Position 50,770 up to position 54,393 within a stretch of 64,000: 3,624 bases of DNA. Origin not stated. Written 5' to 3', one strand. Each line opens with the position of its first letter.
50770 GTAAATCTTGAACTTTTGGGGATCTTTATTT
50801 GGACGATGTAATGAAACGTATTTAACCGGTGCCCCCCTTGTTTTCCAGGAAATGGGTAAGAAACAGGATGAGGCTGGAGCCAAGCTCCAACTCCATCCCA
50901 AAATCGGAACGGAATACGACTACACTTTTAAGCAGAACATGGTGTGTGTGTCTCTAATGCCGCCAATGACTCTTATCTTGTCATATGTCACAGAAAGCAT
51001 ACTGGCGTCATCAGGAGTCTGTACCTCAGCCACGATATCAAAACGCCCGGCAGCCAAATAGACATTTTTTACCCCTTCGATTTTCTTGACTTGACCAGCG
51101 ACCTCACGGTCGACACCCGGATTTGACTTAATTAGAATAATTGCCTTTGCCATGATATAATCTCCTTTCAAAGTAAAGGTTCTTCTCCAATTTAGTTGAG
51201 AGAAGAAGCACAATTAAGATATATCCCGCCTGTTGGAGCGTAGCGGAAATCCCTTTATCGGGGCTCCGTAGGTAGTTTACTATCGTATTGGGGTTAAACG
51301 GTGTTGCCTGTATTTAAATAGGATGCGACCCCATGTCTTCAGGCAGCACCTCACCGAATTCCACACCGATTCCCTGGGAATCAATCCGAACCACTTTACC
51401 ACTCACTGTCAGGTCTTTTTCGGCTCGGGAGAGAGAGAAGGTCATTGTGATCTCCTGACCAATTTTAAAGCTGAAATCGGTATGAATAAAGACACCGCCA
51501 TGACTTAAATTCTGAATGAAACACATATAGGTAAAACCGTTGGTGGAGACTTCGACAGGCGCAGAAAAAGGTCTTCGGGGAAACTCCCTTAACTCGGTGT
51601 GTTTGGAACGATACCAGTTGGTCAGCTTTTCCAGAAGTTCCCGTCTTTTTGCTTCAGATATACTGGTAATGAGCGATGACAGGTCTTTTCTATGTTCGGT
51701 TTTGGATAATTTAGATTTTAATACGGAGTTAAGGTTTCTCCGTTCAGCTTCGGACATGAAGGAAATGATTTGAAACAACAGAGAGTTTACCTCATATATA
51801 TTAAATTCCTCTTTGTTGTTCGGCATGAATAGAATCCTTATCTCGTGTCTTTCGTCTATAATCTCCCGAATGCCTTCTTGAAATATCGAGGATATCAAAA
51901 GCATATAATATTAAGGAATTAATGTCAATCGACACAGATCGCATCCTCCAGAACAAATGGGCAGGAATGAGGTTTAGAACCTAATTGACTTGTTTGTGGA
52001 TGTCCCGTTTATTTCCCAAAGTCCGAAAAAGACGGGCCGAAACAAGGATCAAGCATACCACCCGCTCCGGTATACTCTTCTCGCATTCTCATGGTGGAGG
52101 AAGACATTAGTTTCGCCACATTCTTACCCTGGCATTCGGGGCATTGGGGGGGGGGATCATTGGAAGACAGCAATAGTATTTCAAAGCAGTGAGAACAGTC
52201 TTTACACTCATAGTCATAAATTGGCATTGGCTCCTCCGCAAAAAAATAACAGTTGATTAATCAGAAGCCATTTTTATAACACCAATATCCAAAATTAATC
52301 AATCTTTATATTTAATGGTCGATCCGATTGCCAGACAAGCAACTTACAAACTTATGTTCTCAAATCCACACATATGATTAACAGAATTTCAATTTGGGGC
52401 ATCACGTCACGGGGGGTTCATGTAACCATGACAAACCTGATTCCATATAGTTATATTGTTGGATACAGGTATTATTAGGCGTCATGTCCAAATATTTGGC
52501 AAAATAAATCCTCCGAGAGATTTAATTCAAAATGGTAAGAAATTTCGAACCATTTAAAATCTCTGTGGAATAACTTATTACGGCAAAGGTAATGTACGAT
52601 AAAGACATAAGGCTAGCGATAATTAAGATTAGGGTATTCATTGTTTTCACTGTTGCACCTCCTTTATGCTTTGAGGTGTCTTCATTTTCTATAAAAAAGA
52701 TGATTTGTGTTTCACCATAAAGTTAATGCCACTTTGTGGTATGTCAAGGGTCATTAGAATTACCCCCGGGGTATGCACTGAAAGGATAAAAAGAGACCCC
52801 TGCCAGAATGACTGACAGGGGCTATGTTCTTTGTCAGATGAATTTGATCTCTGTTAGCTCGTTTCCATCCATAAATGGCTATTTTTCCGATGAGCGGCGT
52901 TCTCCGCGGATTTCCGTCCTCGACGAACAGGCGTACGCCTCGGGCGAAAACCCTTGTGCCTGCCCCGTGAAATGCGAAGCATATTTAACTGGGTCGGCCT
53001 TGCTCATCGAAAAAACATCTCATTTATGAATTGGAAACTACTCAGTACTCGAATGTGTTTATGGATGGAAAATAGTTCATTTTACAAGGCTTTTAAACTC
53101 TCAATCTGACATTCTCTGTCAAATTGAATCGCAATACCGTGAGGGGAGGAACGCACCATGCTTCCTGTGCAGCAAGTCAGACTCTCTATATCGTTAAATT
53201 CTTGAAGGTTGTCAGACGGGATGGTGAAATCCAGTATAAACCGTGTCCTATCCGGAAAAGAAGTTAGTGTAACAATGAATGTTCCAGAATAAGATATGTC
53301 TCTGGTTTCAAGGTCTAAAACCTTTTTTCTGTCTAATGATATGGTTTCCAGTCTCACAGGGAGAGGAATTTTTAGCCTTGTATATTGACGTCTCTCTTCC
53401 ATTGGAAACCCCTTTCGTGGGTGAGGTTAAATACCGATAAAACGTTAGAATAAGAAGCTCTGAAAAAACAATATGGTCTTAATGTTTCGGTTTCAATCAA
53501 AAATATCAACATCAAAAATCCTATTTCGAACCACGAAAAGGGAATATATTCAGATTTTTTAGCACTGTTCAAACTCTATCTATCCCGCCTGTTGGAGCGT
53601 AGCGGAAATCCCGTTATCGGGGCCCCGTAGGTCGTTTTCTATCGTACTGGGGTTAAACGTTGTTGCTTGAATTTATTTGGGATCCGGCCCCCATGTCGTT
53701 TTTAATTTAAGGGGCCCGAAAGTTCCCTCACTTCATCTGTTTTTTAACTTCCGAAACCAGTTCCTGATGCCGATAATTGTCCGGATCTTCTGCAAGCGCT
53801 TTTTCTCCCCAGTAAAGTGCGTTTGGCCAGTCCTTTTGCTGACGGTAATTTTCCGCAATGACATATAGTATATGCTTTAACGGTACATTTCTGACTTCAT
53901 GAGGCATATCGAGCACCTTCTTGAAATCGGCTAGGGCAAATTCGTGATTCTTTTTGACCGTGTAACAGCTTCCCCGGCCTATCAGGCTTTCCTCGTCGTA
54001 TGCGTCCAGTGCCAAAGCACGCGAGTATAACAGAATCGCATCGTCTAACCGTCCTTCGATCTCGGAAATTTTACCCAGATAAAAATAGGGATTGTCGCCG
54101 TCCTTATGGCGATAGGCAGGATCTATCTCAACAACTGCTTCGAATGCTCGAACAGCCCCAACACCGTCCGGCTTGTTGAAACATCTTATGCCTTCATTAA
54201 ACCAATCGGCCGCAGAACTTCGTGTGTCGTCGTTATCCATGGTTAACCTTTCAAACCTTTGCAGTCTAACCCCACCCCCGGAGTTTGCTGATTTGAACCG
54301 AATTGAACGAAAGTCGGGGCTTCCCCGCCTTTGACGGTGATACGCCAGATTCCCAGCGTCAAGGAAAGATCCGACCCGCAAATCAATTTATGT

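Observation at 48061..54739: Cassette-like array of eleven short same-strand ORFs enriched in second-messenger/ligand-binding modules, separated by structured repeats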

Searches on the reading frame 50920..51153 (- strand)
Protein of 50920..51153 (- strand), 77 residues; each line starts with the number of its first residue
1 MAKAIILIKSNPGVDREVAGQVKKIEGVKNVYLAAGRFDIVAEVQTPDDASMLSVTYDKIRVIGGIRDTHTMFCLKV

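Call 16: search_protein_families(library=pfam, max_evalue=0.01, proteins=[window:50920-51153:-])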
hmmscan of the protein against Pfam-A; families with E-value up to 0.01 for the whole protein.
window:50920-51153:- (77 aa): 3 families
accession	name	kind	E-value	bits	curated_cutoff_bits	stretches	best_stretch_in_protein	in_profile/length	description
PF01037.27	AsnC_trans_reg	-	4.1e-12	46.3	25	1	6-76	1-72/73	Lrp/AsnC ligand binding domain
PF08734.17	GYD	-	0.00045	20.6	31.4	1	8-57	15-66/91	GYD domain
PF22482.2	AsnC_trans_reg_3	-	0.0094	16.5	24.4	0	18-76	27-84/95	PF0864 C-terminal dimeric alpha+beta barrel domain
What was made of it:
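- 50920..51153 (-): RAM77, a stand-alone Lrp/AsnC ligand-binding domain. Pfam AsnC_trans_reg, E = 4e-12 (call 16).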

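Call 60: search_protein_families(library=ncbifam, max_evalue=0.01, proteins=[window:50920-51153:-])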
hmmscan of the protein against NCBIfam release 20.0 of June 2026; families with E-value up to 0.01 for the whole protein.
window:50920-51153:- (77 aa): 5 families
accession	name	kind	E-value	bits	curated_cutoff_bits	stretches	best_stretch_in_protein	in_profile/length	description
NF040947.1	trans_reg_LysM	equivalog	5.1e-11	42.5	180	1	3-76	61-134/136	HTH-type transcriptional regulator LysM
NF041395.1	TranRegLrpA1_Halo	equivalog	4.5e-06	26.7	250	1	17-73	80-136/142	HTH-type transcriptional regulator LrpA1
NF040820.1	trans_reg_LrpA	equivalog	2.1e-05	24.4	250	1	9-67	71-129/141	HTH-type transcriptional regulator LrpA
NF008384.0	PRK11179.1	equivalog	0.0002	21.2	227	1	17-75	85-143/153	transcriptional regulator AsnC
NF008370.0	PRK11169.1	equivalog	0.0031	17.2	233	1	5-73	80-148/164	leucine-responsive transcriptional regulator Lrp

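Call 84: search_protein_families(library=padloc, max_evalue=0.01, proteins=[window:50920-51153:-])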
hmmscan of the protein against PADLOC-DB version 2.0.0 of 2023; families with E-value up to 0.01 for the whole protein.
window:50920-51153:- (77 aa): 0 families

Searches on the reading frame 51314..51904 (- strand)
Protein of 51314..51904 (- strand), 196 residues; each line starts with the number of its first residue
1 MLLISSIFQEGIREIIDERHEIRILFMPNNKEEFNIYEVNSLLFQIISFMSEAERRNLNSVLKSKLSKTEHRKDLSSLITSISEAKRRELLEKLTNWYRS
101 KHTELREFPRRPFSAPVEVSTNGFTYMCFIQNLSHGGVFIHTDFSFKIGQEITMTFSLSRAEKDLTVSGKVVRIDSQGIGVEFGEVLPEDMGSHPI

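Call 16: search_protein_families(library=pfam, max_evalue=0.01, proteins=[window:51314-51904:-])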
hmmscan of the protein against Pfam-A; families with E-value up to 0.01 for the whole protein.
window:51314-51904:- (196 aa): 2 families
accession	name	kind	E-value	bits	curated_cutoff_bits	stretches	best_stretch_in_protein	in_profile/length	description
PF07238.19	PilZ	-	6.3e-18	65.4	22.5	1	105-190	2-91/102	PilZ domain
PF25806.1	RHH_ERCC6L2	-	0.0054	17.4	27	0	71-110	21-57/75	ERCC6L2-like, ribbon-helix-helix domain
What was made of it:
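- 51314..51904 (-): PilZ196. The real start is probably at 51826, giving 170 aa. It carries RxxxR and NxSxxG motifs, and its last codons run into R copy B. Pfam PilZ, E = 6e-18 (call 16).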

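Call 60: search_protein_families(library=ncbifam, max_evalue=0.01, proteins=[window:51314-51904:-])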
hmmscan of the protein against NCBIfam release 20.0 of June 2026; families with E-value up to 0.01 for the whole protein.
window:51314-51904:- (196 aa): 3 families
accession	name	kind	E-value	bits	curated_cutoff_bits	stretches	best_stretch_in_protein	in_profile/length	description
TIGR02266.1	gmx_TIGR02266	paralog_domain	2.1e-10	40.6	68.7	1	112-183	3-80/96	TIGR02266 family protein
NF008558.0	PRK11498.1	equivalog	0.001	17.1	992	1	120-185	711-776/872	UDP-forming cellulose synthase catalytic subunit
NF047404.1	cdiGMPrecepPlzA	equivalog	0.0059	16.1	450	1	119-172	169-224/261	c-di-GMP-binding receptor PlzA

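Call 84: search_protein_families(library=padloc, max_evalue=0.01, proteins=[window:51314-51904:-])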
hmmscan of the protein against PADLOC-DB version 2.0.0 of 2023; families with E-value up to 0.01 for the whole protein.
window:51314-51904:- (196 aa): 1 family
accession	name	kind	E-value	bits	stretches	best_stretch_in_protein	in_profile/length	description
PDLC02226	AbiEi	-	0.0093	13.8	0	130-164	11-44/202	AbiEi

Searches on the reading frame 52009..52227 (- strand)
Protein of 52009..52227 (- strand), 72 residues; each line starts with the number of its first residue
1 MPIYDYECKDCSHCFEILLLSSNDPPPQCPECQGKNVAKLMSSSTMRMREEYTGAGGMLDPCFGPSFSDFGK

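Call 16: search_protein_families(library=pfam, max_evalue=0.01, proteins=[window:52009-52227:-])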
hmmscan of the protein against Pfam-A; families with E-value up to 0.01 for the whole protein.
window:52009-52227:- (72 aa): 1 family
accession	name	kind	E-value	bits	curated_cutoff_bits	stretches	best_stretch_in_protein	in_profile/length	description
PF09723.15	Zn_ribbon_8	-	2.6e-15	56.6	34.4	1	1-41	1-41/41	Zinc ribbon domain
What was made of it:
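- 52009..52227 (-): FmdB-type zinc-ribbon protein (72 aa). Pfam Zn_ribbon_8, E = 3e-15 (call 16).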

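Call 60: search_protein_families(library=ncbifam, max_evalue=0.01, proteins=[window:52009-52227:-])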
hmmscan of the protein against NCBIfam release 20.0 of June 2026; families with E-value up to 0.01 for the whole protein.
window:52009-52227:- (72 aa): 3 families
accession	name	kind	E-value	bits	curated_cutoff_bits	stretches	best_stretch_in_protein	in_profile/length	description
TIGR02605.1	CxxC_CxxC_SSSS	subfamily_domain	1.6e-15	56.9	31.3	1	1-47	1-47/52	FmdB family zinc ribbon protein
NF053663.1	RPWMISH_prot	domain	3.6e-08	34.1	120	1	1-47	1-47/115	RPWMISH domain-containing protein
NF001839.0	PRK00564.1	equivalog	0.0057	16.8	112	1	5-47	71-108/117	hydrogenase/urease nickel incorporation protein HypA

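Call 84: search_protein_families(library=padloc, max_evalue=0.01, proteins=[window:52009-52227:-])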
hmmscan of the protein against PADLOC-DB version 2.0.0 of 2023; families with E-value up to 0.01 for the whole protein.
window:52009-52227:- (72 aa): 0 families

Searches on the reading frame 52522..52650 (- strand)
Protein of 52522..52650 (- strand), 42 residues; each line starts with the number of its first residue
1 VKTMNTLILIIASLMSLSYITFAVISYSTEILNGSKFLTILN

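Call 16: search_protein_families(library=pfam, max_evalue=0.01, proteins=[window:52522-52650:-])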
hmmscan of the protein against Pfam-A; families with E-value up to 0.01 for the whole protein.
window:52522-52650:- (42 aa): 0 families

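Call 60: search_protein_families(library=ncbifam, max_evalue=0.01, proteins=[window:52522-52650:-])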
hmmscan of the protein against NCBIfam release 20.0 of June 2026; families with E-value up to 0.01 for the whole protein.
window:52522-52650:- (42 aa): 0 families
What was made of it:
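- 52522..52650 (-): orf42, a hydrophobic 42-aa ORF. It is unverified. No family hit (calls 16, 60).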

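Call 84: search_protein_families(library=padloc, max_evalue=0.01, proteins=[window:52522-52650:-])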
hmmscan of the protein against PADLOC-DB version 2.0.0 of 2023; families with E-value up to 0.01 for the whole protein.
window:52522-52650:- (42 aa): 0 families

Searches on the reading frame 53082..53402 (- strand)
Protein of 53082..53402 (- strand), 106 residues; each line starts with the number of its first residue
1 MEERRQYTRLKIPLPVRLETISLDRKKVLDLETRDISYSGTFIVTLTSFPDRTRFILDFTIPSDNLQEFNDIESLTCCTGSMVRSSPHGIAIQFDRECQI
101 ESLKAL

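Call 16: search_protein_families(library=pfam, max_evalue=0.01, proteins=[window:53082-53402:-])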
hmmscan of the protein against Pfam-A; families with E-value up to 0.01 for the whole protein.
window:53082-53402:- (106 aa): 1 family
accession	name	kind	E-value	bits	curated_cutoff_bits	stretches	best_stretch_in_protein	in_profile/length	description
PF07238.19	PilZ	-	3.8e-05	24.4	22.5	1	3-97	1-87/102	PilZ domain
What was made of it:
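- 53082..53402 (-): PilZ106, with RxxxR and DxSxxG motifs. Pfam PilZ (call 16).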

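Call 60: search_protein_families(library=ncbifam, max_evalue=0.01, proteins=[window:53082-53402:-])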
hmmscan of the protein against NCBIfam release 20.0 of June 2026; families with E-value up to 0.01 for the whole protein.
window:53082-53402:- (106 aa): 1 family
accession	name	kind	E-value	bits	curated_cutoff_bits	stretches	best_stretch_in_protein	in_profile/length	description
TIGR02266.1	gmx_TIGR02266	paralog_domain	0.0028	17.8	68.7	1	24-94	12-80/96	TIGR02266 family protein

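Call 84: search_protein_families(library=padloc, max_evalue=0.01, proteins=[window:53082-53402:-])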
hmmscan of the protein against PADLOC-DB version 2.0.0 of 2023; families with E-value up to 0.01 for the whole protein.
window:53082-53402:- (106 aa): 0 families

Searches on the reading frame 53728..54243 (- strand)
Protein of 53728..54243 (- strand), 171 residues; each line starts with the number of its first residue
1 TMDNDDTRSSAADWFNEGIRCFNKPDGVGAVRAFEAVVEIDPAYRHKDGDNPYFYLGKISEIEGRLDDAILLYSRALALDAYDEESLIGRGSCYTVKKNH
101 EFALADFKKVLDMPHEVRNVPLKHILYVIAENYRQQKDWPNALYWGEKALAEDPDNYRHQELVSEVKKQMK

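Call 16: search_protein_families(library=pfam, max_evalue=0.01, proteins=[window:53728-54243:-])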
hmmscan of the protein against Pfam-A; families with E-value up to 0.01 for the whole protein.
window:53728-54243:- (171 aa): 10 families
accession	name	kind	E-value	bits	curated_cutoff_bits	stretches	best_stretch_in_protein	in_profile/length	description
PF07719.23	TPR_2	-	7.1e-17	60.5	27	2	125-156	3-34/34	Tetratricopeptide repeat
PF00515.34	TPR_1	-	3.8e-13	49.1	27.8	1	86-112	3-29/34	Tetratricopeptide repeat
PF13424.12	TPR_12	-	4.8e-08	33.5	30.1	1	86-151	5-73/77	Tetratricopeptide repeat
PF13432.12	TPR_16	-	1.4e-07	32.3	32.7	0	53-83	34-64/65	Tetratricopeptide repeat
PF13428.12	TPR_14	-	1.7e-06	28.6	23.5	0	53-89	4-40/44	Tetratricopeptide repeat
PF14559.12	TPR_19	-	1.6e-05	25.6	25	0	63-101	4-42/68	Tetratricopeptide repeat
PF13414.12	TPR_11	-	3.9e-05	23.7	26.8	0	63-91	7-35/42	TPR repeat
PF12895.13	ANAPC3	-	6.7e-05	23.5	27.2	0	65-116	4-56/82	Anaphase-promoting complex, cyclosome, subunit 3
PF13181.12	TPR_8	-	0.0002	21.7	25.7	0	53-81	4-32/34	Tetratricopeptide repeat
PF13431.12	TPR_17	-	0.0015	19.1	24.4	0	50-70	13-33/34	Tetratricopeptide repeat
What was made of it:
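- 53728..54243 (-): TPR171, a small TPR protein. Pfam TPR_2, E = 7e-17 (call 16).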

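Call 60: search_protein_families(library=ncbifam, max_evalue=0.01, proteins=[window:53728-54243:-])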
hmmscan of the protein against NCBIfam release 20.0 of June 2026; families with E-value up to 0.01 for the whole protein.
window:53728-54243:- (171 aa): 7 families
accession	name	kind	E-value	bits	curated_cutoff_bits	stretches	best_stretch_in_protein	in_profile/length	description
NF040959.1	MamA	equivalog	2.6e-07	30.3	200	1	33-113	127-202/204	magnetosome protein MamA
TIGR02917.1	PEP_TPR_lipo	equivalog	8.4e-06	23.9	312.2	1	43-162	560-674/899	XrtA/PEP-CTERM system TPR-repeat protein PrsT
TIGR02552.1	LcrH_SycD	equivalog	1.6e-05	24.6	104.8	1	55-117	57-119/136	SycD/LcrH family type III secretion system chaperone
NF008391.2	PRK11189.1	equivalog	0.00029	20.4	250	0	53-83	240-270/297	lipoprotein NlpI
NF047558.1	TPR_END_plus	domain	0.00037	20.4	32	0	126-158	2-33/56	TPR end-of-group domain-containing protein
NF011890.0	PRK15363.1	equivalog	0.00083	19.1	163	1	26-119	50-138/157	CesD/SycD/LcrH family type III secretion system chaperone SscA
TIGR02521.1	type_IV_pilW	equivalog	0.0053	16.3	154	0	130-166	38-74/234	type IV pilus biogenesis/stability protein PilW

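Call 84: search_protein_families(library=padloc, max_evalue=0.01, proteins=[window:53728-54243:-])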
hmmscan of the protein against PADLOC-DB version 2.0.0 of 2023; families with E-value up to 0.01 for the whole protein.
window:53728-54243:- (171 aa): 0 families
